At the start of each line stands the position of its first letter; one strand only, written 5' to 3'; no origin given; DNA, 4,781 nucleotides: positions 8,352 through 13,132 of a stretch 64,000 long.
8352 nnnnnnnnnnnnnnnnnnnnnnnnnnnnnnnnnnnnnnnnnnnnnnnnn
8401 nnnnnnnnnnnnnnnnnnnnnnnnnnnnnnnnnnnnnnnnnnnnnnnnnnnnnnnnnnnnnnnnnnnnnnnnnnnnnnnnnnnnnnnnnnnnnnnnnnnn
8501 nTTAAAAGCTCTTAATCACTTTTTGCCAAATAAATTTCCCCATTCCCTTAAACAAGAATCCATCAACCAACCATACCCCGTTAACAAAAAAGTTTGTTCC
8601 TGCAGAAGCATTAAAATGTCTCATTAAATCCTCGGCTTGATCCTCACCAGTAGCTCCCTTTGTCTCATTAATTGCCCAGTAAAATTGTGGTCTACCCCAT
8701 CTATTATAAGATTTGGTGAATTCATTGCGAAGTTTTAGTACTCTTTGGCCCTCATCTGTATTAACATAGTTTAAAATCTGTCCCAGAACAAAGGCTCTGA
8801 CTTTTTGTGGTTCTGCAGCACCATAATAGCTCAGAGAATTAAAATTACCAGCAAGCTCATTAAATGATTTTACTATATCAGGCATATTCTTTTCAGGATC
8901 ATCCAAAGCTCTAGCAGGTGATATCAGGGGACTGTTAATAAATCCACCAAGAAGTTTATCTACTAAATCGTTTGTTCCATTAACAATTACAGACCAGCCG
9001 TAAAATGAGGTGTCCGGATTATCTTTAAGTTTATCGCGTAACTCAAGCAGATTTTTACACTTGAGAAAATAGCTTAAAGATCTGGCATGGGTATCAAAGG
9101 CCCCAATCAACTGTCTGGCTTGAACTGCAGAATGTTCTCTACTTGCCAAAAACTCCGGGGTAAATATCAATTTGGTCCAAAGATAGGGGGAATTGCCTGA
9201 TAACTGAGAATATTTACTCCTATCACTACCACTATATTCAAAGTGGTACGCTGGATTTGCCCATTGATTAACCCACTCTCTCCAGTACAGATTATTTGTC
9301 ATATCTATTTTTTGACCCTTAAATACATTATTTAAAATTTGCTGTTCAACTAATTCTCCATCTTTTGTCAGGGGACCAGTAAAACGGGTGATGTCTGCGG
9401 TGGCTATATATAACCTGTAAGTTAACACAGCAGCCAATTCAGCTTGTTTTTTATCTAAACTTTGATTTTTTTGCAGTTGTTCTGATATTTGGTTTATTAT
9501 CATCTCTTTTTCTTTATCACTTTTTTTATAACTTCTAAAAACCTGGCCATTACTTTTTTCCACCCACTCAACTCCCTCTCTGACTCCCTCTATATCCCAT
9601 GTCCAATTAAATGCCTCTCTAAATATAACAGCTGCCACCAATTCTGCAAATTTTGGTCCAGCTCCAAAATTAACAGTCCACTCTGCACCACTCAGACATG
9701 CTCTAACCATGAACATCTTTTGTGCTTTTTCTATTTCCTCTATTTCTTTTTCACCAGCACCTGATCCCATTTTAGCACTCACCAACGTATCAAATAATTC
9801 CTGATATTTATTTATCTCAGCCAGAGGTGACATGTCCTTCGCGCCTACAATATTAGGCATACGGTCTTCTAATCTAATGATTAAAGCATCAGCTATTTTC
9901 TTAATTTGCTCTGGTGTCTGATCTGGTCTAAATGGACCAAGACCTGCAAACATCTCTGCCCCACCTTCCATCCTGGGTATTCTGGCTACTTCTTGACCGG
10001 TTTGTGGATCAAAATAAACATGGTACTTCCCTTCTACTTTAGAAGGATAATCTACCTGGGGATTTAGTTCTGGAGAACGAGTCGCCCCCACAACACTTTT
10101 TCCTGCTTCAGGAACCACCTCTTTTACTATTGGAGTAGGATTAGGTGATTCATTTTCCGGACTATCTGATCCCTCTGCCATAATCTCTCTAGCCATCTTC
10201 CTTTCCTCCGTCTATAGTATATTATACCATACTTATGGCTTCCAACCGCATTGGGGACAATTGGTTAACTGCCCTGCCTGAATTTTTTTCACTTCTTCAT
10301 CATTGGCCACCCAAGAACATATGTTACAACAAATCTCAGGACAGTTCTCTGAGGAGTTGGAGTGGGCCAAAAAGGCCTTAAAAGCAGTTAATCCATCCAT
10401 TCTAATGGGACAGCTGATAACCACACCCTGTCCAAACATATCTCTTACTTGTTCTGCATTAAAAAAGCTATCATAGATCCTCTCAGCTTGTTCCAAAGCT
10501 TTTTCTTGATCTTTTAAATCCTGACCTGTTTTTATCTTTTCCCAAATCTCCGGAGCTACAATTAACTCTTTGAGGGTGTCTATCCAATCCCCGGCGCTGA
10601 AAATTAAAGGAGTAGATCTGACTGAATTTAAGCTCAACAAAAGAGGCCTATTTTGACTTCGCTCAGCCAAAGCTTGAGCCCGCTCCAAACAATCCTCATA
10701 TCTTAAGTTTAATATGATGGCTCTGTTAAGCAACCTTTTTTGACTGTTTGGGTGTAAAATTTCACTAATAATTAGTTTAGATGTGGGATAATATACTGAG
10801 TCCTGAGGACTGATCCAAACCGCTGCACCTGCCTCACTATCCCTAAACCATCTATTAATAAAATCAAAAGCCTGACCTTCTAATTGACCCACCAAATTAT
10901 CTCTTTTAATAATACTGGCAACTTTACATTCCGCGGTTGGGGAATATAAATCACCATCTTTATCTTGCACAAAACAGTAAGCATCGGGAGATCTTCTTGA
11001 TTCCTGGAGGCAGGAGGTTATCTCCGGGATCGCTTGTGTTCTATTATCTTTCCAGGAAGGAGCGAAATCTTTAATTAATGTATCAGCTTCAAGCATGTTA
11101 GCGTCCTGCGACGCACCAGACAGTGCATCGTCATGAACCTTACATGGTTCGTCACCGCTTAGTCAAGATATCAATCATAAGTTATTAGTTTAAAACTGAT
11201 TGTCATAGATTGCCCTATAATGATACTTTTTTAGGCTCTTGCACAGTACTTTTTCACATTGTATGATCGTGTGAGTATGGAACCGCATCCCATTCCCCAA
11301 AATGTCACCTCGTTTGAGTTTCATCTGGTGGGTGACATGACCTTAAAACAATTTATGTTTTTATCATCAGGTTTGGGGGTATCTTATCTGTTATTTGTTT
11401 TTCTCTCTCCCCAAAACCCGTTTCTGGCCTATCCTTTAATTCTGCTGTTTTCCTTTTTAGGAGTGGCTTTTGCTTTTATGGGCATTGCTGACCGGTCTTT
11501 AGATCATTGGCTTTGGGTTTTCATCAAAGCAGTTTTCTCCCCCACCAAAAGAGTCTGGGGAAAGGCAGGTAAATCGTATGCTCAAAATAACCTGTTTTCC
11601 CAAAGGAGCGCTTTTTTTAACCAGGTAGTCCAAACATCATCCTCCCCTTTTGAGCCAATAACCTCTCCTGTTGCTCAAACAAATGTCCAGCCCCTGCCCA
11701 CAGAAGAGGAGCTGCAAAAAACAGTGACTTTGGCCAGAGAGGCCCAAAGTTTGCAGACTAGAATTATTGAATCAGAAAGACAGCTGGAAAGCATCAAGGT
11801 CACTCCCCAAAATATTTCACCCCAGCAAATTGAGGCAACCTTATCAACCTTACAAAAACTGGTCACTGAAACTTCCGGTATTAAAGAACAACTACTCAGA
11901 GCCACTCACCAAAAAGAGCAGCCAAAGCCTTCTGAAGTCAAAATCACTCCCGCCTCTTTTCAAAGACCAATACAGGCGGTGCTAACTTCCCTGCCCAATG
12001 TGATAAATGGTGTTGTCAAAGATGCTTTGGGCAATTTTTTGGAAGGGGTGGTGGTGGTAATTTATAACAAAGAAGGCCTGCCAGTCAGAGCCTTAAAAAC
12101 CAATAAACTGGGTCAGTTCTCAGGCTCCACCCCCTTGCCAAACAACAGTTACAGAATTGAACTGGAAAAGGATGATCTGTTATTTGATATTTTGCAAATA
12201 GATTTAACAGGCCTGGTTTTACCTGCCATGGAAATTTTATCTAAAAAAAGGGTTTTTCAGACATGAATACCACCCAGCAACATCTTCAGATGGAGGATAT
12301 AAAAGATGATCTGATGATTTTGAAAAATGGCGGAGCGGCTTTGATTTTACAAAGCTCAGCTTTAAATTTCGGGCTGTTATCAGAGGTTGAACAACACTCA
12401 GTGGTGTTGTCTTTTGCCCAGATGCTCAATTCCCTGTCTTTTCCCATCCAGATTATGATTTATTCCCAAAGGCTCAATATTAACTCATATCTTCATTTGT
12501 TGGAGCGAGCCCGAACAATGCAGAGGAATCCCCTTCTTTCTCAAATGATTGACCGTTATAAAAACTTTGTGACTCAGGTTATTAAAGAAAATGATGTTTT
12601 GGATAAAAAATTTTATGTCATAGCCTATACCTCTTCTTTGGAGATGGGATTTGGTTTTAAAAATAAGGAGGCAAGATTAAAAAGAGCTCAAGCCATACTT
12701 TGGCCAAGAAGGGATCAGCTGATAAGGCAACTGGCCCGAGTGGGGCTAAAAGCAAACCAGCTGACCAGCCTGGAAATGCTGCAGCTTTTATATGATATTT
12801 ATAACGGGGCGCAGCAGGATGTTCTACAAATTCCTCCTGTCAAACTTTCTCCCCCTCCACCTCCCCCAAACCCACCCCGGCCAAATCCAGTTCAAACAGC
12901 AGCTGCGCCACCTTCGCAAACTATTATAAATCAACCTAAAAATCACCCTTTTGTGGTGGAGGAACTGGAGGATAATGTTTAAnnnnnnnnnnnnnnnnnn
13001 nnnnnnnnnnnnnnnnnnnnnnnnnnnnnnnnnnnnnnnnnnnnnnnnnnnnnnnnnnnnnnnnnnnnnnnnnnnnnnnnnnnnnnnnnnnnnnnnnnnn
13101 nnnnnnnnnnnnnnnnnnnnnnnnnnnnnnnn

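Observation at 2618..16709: Gram-positive-type T4SS-like locus with five paralogous VirB2-like pilins next to the replication origin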

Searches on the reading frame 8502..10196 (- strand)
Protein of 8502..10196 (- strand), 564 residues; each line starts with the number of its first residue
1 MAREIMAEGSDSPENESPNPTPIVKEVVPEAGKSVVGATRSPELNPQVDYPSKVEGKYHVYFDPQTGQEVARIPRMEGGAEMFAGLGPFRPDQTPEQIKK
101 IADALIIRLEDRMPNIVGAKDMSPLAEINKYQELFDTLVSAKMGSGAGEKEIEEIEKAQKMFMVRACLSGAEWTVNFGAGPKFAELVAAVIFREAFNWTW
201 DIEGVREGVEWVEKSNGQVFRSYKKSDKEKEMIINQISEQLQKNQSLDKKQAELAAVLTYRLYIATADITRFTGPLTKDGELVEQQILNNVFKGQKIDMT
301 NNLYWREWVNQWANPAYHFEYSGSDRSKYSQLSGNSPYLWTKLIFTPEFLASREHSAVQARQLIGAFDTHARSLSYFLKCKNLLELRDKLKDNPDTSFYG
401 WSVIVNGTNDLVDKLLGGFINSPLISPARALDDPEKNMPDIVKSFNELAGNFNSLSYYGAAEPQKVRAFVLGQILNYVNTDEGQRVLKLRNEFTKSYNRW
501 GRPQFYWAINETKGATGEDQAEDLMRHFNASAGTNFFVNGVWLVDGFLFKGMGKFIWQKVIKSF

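Call 5: search_protein_families(library=pfam, proteins=[window:8502-10196:-], max_evalue=0.01)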
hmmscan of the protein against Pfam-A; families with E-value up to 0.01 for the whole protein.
window:8502-10196:- (564 aa): 0 families

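Call 17: search_protein_families(library=ncbifam, proteins=[window:8502-10196:-], max_evalue=0.1)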
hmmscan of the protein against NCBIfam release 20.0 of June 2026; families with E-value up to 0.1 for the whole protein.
window:8502-10196:- (564 aa): 0 families

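Call 68: search_protein_representatives(protein=window:8502-10196:-)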
Query: 564 residues. Proteins with E-value up to 0.001 (for the whole library): 18; up to 1e-10: 10; up to 1e-30: 9. The best 18 are listed.
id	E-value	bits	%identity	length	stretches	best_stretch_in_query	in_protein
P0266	0.0e+00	1296.5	100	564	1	1-564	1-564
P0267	1.5e-116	406.6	44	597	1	1-560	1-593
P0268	2.5e-97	343.2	41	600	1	82-549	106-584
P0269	7.3e-68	245.9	39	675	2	229-558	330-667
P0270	1.4e-65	238.3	36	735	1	69-562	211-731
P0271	2.6e-40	155.0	37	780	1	76-493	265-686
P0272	1.4e-39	152.6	32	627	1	27-532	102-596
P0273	1.2e-37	146.2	32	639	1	89-531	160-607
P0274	5.0e-36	140.8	31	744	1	79-494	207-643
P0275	8.1e-19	84.0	28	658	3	249-525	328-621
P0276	2.1e-06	43.0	33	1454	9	437-519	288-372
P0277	3.6e-06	42.2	36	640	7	437-472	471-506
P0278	3.7e-06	42.2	40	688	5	432-469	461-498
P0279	8.1e-05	37.8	39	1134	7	438-484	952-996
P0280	8.2e-05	37.8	44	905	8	436-467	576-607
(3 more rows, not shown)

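Call 76: search_protein_families(library=pfam, alignment_id=A8, max_evalue=0.01)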
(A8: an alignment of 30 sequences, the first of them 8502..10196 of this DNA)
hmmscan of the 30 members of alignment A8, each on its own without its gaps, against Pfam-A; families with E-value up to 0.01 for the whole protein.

A. member 1, window:8502-10196:- (564 aa): 0 families

B. families by the number of members that match (of 30 scanned): 1 family
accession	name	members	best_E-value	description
PF07739.18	TipAS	1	0.0041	TipAS antibiotic-recognition domain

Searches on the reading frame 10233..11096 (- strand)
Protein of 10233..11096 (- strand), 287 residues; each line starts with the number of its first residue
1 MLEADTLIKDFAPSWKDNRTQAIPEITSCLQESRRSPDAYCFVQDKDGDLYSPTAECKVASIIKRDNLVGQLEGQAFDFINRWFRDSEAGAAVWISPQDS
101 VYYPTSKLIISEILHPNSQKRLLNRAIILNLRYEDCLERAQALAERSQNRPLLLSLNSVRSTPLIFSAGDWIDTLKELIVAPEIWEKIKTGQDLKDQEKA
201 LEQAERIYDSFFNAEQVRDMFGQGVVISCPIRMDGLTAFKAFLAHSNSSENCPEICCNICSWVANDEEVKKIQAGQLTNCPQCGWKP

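Call 5: search_protein_families(library=pfam, proteins=[window:10233-11096:-], max_evalue=0.01)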
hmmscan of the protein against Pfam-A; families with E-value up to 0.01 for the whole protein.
window:10233-11096:- (287 aa): 0 families

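Call 17: search_protein_families(library=ncbifam, proteins=[window:10233-11096:-], max_evalue=0.1)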
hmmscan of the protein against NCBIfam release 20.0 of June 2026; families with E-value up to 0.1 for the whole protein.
window:10233-11096:- (287 aa): 0 families

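Call 77: search_protein_families(library=pfam, alignment_id=A7, max_evalue=0.01)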
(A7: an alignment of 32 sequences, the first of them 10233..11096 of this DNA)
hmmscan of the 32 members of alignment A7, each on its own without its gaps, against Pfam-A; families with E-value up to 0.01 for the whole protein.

A. member 1, window:10233-11096:- (287 aa): 0 families

B. families by the number of members that match (of 32 scanned): 5 families
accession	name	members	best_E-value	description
PF23455.1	DUF7129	1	6.3e-06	Domain of unknown function (DUF7129)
PF14446.12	Prok-RING_1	1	0.0038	Prokaryotic RING finger family 1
PF01753.24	zf-MYND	1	0.0064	MYND finger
PF23499.1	YnfU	1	0.0064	YnfU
PF14676.12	FANCI_S2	1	0.0099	FANCI solenoid 2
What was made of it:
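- Tried and rejected: Scanning 30 and 32 members of the two opposite-strand families gave no consistent family (calls 76, 77).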

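Call 78: search_solved_structures(query=A7, max_evalue=1)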
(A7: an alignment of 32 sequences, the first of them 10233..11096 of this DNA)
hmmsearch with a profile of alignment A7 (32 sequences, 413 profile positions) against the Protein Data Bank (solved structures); distinct sequences matched with E-value up to 1: 34.
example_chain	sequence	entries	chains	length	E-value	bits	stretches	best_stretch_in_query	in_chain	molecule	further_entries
1pji_A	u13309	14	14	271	0.046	16.2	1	362-408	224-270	Formamidopyrimidine-DNA glycosylase | DNA glycosylase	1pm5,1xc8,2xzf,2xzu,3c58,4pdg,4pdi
1kfv_A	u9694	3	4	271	0.047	16.2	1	362-408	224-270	Formamido-pyrimidine DNA glycosylase | Formamidopyrimidine-DNA glycosylase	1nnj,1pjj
6rnr_A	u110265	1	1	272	0.048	16.1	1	362-408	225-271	Formamidopyrimidine-DNA glycosylase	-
1tdz_A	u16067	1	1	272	0.049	16.1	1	362-408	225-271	formamidopyrimidine-DNA glycosylase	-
4v4n_Ai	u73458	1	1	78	0.062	15.8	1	379-409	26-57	50S ribosomal protein L37AE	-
4v6u_Bi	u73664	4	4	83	0.073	15.5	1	377-409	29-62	50S ribosomal protein L37Ae | Large ribosomal subunit protein eL43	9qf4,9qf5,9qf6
6fl1_A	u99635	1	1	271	0.078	15.5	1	368-408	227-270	Formamidopyrimidine-DNA glycosylase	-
4pcz_A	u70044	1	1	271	0.08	15.4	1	362-408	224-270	Formamidopyrimidine-DNA glycosylase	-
6h0s_A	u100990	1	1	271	0.1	15.1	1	367-408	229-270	Formamidopyrimidine-DNA glycosylase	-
9itj_U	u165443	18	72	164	0.13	14.7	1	28-125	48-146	ATP synthase subunit b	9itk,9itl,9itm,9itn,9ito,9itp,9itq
4tyh_A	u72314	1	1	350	0.13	14.7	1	191-269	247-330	MAP kinase-activated protein kinase 2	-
2oza_A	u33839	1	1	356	0.14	14.6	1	191-269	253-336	MAP kinase-activated protein kinase 2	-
6tca_A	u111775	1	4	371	0.15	14.5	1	191-269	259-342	MAP kinase-activated protein kinase 2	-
1kwp_A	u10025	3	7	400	0.19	14.2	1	191-269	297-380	MAP Kinase Activated Protein Kinase 2 | MAP kinase-activated protein kinase 2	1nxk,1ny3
2onl_C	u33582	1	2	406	0.2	14.1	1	191-269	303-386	MAP kinase-activated protein kinase 2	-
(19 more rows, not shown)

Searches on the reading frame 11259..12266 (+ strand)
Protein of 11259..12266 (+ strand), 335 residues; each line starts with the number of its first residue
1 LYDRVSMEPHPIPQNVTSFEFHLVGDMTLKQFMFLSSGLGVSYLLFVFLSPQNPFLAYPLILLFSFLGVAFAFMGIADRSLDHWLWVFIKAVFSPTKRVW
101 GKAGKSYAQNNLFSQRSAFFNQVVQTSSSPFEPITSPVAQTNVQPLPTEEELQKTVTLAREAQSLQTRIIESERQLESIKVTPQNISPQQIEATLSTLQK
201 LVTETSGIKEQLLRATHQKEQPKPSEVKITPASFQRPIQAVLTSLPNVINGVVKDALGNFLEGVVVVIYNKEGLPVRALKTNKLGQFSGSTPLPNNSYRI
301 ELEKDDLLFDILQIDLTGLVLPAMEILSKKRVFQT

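Call 4: search_protein_families(library=pfam, proteins=[window:11259-12266:+], max_evalue=0.01)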
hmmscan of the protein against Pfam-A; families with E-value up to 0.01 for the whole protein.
window:11259-12266:+ (335 aa): 2 families
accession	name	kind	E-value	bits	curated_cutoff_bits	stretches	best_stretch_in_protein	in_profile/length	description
PF12666.12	PrgI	-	9.2e-10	39.4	27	1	11-100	1-91/91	PrgI family protein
PF13620.12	CarboxypepD_reg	-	0.00019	22.1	32.3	1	249-303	2-55/82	Carboxypeptidase regulatory-like domain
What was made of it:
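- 11259..12266 (+): PrgI/VirB3-like protein, 335 aa (329 aa if the start is at 11277): two TM helices, a coiled linker, and a C-terminal CarboxypepD_reg-like beta domain. PF12666 at 39.4 bits against a cut-off of 27; PF13620 is a weak hit (call 4).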

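Call 17: search_protein_families(library=ncbifam, proteins=[window:11259-12266:+], max_evalue=0.1)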
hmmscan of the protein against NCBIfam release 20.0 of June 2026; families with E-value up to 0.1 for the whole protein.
window:11259-12266:+ (335 aa): 0 families

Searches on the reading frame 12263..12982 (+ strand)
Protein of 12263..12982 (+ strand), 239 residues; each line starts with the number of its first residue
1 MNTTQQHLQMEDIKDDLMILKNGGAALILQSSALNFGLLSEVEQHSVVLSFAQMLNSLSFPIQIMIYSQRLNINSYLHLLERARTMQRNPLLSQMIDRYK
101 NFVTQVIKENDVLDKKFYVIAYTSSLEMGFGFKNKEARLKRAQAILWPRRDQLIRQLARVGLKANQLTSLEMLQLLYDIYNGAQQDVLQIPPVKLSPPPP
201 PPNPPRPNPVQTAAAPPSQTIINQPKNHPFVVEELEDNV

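Call 4: search_protein_families(library=pfam, proteins=[window:12263-12982:+], max_evalue=0.01)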
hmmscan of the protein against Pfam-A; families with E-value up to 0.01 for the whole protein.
window:12263-12982:+ (239 aa): 0 families

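Call 17: search_protein_families(library=ncbifam, proteins=[window:12263-12982:+], max_evalue=0.1)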
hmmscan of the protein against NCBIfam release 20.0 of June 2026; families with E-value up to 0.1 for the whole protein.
window:12263-12982:+ (239 aa): 3 families
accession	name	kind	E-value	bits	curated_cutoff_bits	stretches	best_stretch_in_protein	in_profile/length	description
NF045975.1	VirB4_plasma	equivalog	3.8e-07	28.2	590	1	4-185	104-280/894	Mbov_0397 family ICE element conjugal transfer ATPase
NF041427.1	TrsD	subfamily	8.5e-05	22.5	200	1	9-181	20-200/201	TrsD/TraD family conjugative transfer protein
NF045971.1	conju_CD1110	equivalog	0.00013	20.4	325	1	17-184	15-171/752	VirB4-like conjugal transfer ATPase, CD1110 family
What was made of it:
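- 12263..12982 (+): TrsD-like protein, 239 aa: a free-standing equivalent of the VirB4 N-terminal domain. All are below the family cut-offs (call 17).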

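Call 18: search_solved_structures(query=window:12263-12982:+, max_evalue=10)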
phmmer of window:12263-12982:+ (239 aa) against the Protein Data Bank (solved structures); distinct sequences matched with E-value up to 10: 7.
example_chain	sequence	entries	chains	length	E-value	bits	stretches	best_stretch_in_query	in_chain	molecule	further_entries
9g6k_Lt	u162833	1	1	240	0.053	16.5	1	175-210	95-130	mL40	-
9i05_Az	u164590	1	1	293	0.062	16.3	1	175-210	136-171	mL40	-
3tu5_B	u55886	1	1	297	0.93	12.4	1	167-214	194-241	Gelsolin,Protein cordon-bleu,Thymosin beta-4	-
5ci9_A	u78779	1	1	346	3.7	10.5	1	161-218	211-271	Protein Tob1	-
5ci8_A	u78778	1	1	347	3.8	10.5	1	161-218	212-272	Protein Tob1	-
8esq_R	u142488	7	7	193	4.3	10.3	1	127-164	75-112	60S ribosomal protein L19-A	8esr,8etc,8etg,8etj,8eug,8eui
5f4z_A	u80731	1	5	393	8.2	9.4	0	194-217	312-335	Epoxide hydrolase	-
